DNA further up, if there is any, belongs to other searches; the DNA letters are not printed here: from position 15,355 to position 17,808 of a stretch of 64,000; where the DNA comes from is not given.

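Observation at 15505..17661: Secreted protease with two near-identical tandem M43 (ulilysin-type) catalytic domains generated by a recent 915-bp intragenic duplication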

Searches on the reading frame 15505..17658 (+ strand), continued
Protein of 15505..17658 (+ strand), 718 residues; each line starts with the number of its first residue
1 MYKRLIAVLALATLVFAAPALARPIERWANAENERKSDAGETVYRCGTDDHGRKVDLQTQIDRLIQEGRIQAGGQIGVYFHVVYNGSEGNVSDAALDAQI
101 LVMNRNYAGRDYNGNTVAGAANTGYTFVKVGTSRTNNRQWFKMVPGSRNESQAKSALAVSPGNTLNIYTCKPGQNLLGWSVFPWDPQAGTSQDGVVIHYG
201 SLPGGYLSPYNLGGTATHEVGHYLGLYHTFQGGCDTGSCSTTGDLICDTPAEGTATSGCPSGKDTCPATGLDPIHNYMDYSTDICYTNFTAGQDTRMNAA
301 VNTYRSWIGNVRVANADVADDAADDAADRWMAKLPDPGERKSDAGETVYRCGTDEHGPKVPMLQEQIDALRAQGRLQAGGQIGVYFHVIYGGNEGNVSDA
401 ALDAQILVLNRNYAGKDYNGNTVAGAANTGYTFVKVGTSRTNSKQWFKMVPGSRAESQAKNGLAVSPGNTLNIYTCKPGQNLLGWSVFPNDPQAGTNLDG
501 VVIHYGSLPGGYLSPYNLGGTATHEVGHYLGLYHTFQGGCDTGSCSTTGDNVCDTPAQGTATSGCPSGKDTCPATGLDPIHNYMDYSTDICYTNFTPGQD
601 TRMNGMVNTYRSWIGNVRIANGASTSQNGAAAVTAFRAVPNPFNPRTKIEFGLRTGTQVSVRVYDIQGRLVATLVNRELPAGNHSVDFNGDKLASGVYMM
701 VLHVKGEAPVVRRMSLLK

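Call 9: search_solved_structures(query=window:15505-17658:+, max_evalue=0.01, show_alignments=2)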
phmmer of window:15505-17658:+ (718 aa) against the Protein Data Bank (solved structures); distinct sequences matched with E-value up to 0.01: 13.
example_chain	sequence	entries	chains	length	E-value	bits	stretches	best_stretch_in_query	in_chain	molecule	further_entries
6r7w_A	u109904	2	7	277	7.8e-34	120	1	383-610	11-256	Mirolysin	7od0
6r7u_A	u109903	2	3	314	1.1e-33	119.5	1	383-610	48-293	Mirolysin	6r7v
3lum_A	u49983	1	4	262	2.2e-24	88.8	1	382-610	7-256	Ulilysin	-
8cdb_A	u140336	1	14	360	3.6e-24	88.1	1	381-612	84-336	Ulilysin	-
8cd8_A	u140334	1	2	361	6.5e-24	87.2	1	381-612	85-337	Ulilysin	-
2cki_A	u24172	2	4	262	9.7e-24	86.7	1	382-610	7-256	ULILYSIN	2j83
3lun_A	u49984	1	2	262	1e-23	86.6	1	382-610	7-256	Ulilysin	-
8sl1_A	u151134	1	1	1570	9.6e-15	56.9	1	152-308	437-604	Pappalysin-2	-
7y5n_C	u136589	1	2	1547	5.2e-14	54.5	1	152-314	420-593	Pappalysin-1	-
8hgg_C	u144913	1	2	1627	5.6e-14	54.4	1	152-314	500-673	Pappalysin-1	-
7y5q_A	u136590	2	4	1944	7.1e-14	54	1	152-314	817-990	Maltose/maltodextrin-binding periplasmic protein,Pappalysin-1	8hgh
8a7d_C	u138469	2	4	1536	1.4e-13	53.1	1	152-314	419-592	Pappalysin-1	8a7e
7ufg_A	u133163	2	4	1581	4e-13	51.6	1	152-314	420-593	Pappalysin-1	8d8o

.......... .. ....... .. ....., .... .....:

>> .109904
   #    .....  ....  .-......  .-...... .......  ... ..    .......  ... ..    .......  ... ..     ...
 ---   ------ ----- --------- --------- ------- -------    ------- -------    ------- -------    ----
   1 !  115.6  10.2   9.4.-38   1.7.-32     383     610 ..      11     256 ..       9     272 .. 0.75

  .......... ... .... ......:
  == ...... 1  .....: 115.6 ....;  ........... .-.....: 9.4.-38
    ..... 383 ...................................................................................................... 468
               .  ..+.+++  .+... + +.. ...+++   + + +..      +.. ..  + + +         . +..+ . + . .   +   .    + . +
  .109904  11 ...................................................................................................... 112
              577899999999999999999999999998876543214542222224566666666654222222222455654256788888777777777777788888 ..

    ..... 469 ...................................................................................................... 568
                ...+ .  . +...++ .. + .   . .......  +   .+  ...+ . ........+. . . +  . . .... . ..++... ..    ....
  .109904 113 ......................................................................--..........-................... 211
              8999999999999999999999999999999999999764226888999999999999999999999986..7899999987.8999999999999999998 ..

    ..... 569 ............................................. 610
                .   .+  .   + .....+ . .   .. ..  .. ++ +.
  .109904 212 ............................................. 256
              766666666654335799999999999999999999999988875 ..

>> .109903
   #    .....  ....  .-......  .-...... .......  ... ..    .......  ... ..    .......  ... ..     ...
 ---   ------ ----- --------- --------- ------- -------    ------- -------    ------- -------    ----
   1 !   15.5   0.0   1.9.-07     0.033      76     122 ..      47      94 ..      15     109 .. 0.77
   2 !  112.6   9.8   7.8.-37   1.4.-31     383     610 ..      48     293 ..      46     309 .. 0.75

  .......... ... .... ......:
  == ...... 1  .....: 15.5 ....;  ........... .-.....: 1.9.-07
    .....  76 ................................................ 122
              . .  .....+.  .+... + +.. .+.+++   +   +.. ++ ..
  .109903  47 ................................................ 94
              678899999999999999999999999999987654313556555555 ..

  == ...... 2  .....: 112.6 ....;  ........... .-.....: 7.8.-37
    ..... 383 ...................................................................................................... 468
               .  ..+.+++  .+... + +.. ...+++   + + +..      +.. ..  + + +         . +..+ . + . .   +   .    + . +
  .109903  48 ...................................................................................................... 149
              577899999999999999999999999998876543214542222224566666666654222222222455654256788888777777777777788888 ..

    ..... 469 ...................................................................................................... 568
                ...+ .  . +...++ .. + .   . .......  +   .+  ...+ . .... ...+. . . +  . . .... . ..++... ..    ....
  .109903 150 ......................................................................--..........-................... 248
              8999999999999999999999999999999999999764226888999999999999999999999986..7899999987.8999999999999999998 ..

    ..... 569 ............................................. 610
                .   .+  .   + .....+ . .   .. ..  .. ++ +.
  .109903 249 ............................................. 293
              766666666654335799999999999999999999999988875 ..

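Call 14: find_encoding_contigs(protein=P0001, flank=10000, max_places=3)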
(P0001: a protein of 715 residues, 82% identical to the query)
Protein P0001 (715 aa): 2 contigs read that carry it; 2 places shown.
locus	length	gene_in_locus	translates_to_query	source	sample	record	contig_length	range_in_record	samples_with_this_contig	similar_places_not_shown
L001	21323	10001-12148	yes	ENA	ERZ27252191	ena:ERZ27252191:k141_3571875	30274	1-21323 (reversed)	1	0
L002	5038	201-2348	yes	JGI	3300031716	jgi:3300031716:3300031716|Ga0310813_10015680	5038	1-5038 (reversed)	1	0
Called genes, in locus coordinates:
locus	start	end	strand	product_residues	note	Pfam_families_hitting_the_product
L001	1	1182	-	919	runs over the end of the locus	PF19313:DUF5916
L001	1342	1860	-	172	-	-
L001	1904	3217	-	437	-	PF05138:PaaA_PaaC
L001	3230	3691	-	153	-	PF00583:Acetyltransf_1, PF13673:Acetyltransf_10 (weak), PF13508:Acetyltransf_7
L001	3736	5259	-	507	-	PF01935:DUF87 (weak), PF05872:HerA_C, PF10412:TrwB_AAD_bind (faint), PF13401:AAA_22 (faint)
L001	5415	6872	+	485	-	PF13505:OMP_b-brl, PF02412:TSP_3 (faint), PF00691:OmpA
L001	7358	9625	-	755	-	PF00069:Pkinase, PF01636:APH (faint), PF07714:PK_Tyr_Ser-Thr, PF13428:TPR_14 (faint), PF03109:ABC1 (weak), PF14559:TPR_19 (faint), PF07719:TPR_2 (faint), PF13181:TPR_8 (faint)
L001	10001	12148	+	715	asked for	PF00413:Peptidase_M10 (faint), PF05572:Peptidase_M43, PF13582:Reprolysin_3 (faint), PF13688:Reprolysin_5 (faint), PF05572:Peptidase_M43, PF18962:Por_Secre_tail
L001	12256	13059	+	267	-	PF03976:PPK2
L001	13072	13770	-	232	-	-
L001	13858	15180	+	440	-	PF00999:Na_H_Exchanger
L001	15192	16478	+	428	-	PF03435:Sacchrp_dh_NADP, PF16653:Sacchrp_dh_C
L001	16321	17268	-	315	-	PF00682:HMGL-like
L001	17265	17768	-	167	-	PF25919:BSH_CusB (faint), PF25973:BSH_CzcB (faint), PF00364:Biotin_lipoyl, PF25917:BSH_RND (weak)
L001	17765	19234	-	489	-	PF00289:Biotin_carb_N, PF02786:CPSase_L_D2, PF07478:Dala_Dala_lig_C, PF02785:Biotin_carb_C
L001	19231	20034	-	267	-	PF00378:ECH_1, PF16113:ECH_2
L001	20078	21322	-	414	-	?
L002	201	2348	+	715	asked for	PF00413:Peptidase_M10 (faint), PF05572:Peptidase_M43, PF13582:Reprolysin_3 (faint), PF13688:Reprolysin_5 (faint), PF05572:Peptidase_M43, PF18962:Por_Secre_tail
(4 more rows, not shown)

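Call 15: find_encoding_contigs(protein=P0031, flank=10000, max_places=3)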
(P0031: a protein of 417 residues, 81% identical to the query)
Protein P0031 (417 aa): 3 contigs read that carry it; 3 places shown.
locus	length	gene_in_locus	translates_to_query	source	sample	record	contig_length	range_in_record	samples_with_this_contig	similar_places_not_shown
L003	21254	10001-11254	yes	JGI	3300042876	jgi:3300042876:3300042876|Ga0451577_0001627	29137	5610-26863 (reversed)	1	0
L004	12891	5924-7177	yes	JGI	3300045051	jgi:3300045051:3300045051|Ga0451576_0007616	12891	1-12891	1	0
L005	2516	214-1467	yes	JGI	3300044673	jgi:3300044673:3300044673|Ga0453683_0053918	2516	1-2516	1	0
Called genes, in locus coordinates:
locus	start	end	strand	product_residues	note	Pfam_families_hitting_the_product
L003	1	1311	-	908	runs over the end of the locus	PF19313:DUF5916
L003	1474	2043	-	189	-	PF07617:DUF1579 (weak)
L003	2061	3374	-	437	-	PF05138:PaaA_PaaC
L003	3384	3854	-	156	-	PF13673:Acetyltransf_10 (weak), PF00583:Acetyltransf_1, PF13508:Acetyltransf_7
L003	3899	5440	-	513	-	PF01935:DUF87 (weak), PF05872:HerA_C, PF10412:TrwB_AAD_bind (faint), PF13401:AAA_22 (faint)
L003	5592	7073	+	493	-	PF13505:OMP_b-brl, PF02412:TSP_3 (faint), PF00691:OmpA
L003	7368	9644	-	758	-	PF00069:Pkinase, PF01636:APH (faint), PF07714:PK_Tyr_Ser-Thr, PF13428:TPR_14 (faint), PF03109:ABC1 (weak), PF13432:TPR_16 (faint), PF00515:TPR_1 (faint), PF07719:TPR_2 (faint), +3 more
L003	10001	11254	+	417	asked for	PF05572:Peptidase_M43, PF18962:Por_Secre_tail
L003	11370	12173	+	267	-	PF03976:PPK2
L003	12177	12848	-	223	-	PF13428:TPR_14 (faint), PF14559:TPR_19 (faint), PF00515:TPR_1 (faint), PF07719:TPR_2 (faint), PF13181:TPR_8 (faint), PF13414:TPR_11 (faint), PF13432:TPR_16, PF13431:TPR_17 (faint)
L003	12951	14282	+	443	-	PF00999:Na_H_Exchanger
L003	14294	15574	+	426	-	PF03435:Sacchrp_dh_NADP, PF16653:Sacchrp_dh_C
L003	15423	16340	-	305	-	PF00682:HMGL-like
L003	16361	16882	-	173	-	PF25919:BSH_CusB (faint), PF25973:BSH_CzcB (faint), PF00364:Biotin_lipoyl, PF25917:BSH_RND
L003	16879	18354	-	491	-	PF00289:Biotin_carb_N, PF02222:ATP-grasp, PF02786:CPSase_L_D2, PF07478:Dala_Dala_lig_C, PF02785:Biotin_carb_C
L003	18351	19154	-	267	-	PF00378:ECH_1, PF16113:ECH_2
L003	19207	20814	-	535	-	PF06833:MdcE (faint), PF01039:Carboxyl_trans, PF03255:ACCA (faint)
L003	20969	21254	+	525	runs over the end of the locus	PF01590:GAF, PF13185:GAF_2, PF00512:HisKA, PF02518:HATPase_c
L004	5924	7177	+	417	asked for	PF05572:Peptidase_M43, PF18962:Por_Secre_tail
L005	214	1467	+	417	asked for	PF05572:Peptidase_M43, PF18962:Por_Secre_tail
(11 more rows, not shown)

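Call 16: find_encoding_contigs(protein=P0032, flank=10000, max_places=3)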
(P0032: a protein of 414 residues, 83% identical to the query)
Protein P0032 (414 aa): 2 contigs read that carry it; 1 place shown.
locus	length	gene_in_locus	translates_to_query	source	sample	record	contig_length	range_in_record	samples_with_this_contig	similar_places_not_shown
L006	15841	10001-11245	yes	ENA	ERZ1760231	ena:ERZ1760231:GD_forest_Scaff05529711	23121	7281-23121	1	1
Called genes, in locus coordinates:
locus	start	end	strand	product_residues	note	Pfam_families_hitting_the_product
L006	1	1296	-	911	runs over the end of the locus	PF19313:DUF5916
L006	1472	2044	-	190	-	-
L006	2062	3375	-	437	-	PF05138:PaaA_PaaC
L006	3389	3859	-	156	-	PF00583:Acetyltransf_1, PF13673:Acetyltransf_10 (weak), PF13508:Acetyltransf_7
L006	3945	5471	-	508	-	PF01935:DUF87 (weak), PF05872:HerA_C, PF10412:TrwB_AAD_bind (faint), PF13401:AAA_22 (faint), PF13604:AAA_30 (faint)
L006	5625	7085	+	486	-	PF13505:OMP_b-brl, PF02412:TSP_3 (faint), PF00691:OmpA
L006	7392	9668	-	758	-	PF00069:Pkinase, PF01636:APH (faint), PF07714:PK_Tyr_Ser-Thr, PF03109:ABC1 (weak), PF13428:TPR_14 (faint), PF13432:TPR_16 (faint), PF14559:TPR_19 (faint)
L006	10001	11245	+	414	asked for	PF05572:Peptidase_M43, PF18962:Por_Secre_tail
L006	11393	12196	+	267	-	PF03976:PPK2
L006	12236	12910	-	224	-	PF07719:TPR_2 (faint), PF13414:TPR_11 (faint), PF13432:TPR_16 (faint), PF14559:TPR_19 (faint), PF13431:TPR_17 (faint)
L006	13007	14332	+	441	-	PF00999:Na_H_Exchanger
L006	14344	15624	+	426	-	PF03435:Sacchrp_dh_NADP, PF16653:Sacchrp_dh_C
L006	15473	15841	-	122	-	?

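Call 20: find_related_loci(query=A1, collection=genome_contigs, flank=8000)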
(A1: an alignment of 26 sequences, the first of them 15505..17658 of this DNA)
Query A1 (718 aa) in genome_contigs; peptide patterns used: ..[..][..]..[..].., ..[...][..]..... (x = any residue, [..] = any of these).
600 stretches matched a pattern (row limit reached: there are more); 585 encode a relative of the query (tblastn E <= 1e-3); the best 80 are kept; 80 distinct loci.
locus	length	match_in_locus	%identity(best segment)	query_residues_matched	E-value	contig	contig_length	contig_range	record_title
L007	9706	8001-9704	93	23-621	0e+0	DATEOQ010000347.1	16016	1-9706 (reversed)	MAG TPA_asm: Candidatus Eisenbacteria bacterium isolate SMAG_U8999 k141_1710683, whole genome shotgun sequence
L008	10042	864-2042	80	23-718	0e+0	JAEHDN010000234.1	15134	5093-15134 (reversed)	MAG: Candidatus Eisenbacteria bacterium isolate EFPC_51 k127_12544015, whole genome shotgun sequence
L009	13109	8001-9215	54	5-718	2e-119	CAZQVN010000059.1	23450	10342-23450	MAG TPA_asm: uncultured bacterium isolate SRP287453_co1_87 genome assembly, contig: NODE_3768_length_23450_cov_19.652062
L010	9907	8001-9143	56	45-702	5e-119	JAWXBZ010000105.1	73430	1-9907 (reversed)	MAG: Candidatus Eisenbacteria bacterium isolate MP8IB2.79 k99_497576, whole genome shotgun sequence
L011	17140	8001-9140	50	36-718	2e-109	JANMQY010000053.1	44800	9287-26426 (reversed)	MAG: Candidatus Eisenbacteria bacterium isolate OTE_51_metabat_109 OTE_51_k141_2345892, whole genome shotgun sequence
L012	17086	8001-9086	49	42-708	3e-100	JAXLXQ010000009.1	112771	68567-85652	MAG: Candidatus Eisenbacteria bacterium isolate STL-EIS1 C4.52.fa-9, whole genome shotgun sequence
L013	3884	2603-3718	48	65-707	2e-101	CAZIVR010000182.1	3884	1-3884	MAG TPA_asm: uncultured bacterium isolate SRP287453_co1_107 genome assembly, contig: NODE_47440_length_3884_cov_26.22120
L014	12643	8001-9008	50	70-717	4e-98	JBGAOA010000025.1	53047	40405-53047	MAG: Candidatus Eisenbacteria bacterium isolate MAG_AAO_H10.72 AAOH10-72_opera_contig_2572, whole genome shotgun sequenc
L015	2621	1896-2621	65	27-567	8e-98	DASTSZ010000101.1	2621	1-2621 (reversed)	MAG TPA_asm: Candidatus Eisenbacteria bacterium isolate SMAG_U2293 k141_244448, whole genome shotgun sequence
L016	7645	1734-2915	48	1-706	1e-91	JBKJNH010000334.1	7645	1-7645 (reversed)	MAG: Candidatus Eisenbacteria bacterium isolate ant_bin.365 S1Ck117_3491691_flag_1_multi_9.0000_len_7645, whole genome s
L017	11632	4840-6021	47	1-706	7e-87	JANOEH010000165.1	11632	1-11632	MAG: Candidatus Eisenbacteria bacterium isolate SOY_65_metabat_360 SOY_65_k141_3756270, whole genome shotgun sequence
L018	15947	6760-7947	48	1-706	4e-86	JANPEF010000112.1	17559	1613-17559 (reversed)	MAG: Candidatus Eisenbacteria bacterium isolate VAR_78_metabat_282 VAR_78_k141_1912935, whole genome shotgun sequence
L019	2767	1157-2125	44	76-718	2e-80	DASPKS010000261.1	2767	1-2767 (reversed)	MAG TPA_asm: Rubricoccaceae bacterium isolate SMAG_U12042 k141_1277974, whole genome shotgun sequence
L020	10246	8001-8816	50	34-622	2e-78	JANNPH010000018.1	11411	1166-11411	MAG: Gloeobacteraceae cyanobacterium SOY_34_metabat_159 SOY_34_k141_4211473, whole genome shotgun sequence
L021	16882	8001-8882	43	6-615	3e-65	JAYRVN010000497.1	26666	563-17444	MAG: Chloroflexota bacterium isolate NJ_NJASGE3bin.21 k141_1578919, whole genome shotgun sequence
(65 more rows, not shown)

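Call 28: find_encoding_contigs(protein=window:15505-17658:+, flank=2000, max_places=5)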
Protein window:15505-17658:+ (718 aa): no gene with exactly this product is on record in the collection.

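Call 29: find_encoding_contigs(protein=P0006, flank=7000, max_places=2)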
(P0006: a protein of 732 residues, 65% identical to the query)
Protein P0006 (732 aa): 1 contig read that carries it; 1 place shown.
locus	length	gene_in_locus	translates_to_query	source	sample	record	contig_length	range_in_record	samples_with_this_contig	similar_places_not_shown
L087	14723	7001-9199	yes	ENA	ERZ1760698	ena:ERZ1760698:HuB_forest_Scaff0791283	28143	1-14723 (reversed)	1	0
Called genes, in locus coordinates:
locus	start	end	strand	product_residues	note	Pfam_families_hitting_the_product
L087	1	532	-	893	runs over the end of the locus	PF19313:DUF5916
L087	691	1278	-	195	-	-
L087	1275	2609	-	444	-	PF05138:PaaA_PaaC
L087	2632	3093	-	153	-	PF00583:Acetyltransf_1, PF13673:Acetyltransf_10 (weak), PF13508:Acetyltransf_7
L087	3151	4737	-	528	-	PF01935:DUF87, PF05872:HerA_C, PF13401:AAA_22 (faint)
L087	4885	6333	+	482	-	PF13505:OMP_b-brl, PF02412:TSP_3 (faint), PF00691:OmpA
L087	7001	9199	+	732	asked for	PF13582:Reprolysin_3 (faint), PF00413:Peptidase_M10 (faint), PF05572:Peptidase_M43, PF13583:Reprolysin_4 (faint), PF13688:Reprolysin_5 (faint), PF05572:Peptidase_M43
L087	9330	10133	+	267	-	PF03976:PPK2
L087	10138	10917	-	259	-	-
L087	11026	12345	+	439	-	PF00999:Na_H_Exchanger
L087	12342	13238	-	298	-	PF00682:HMGL-like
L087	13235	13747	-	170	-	PF25973:BSH_CzcB (faint), PF25919:BSH_CusB (faint), PF25997:BSH_YhbJ (faint), PF00364:Biotin_lipoyl, PF25917:BSH_RND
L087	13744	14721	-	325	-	?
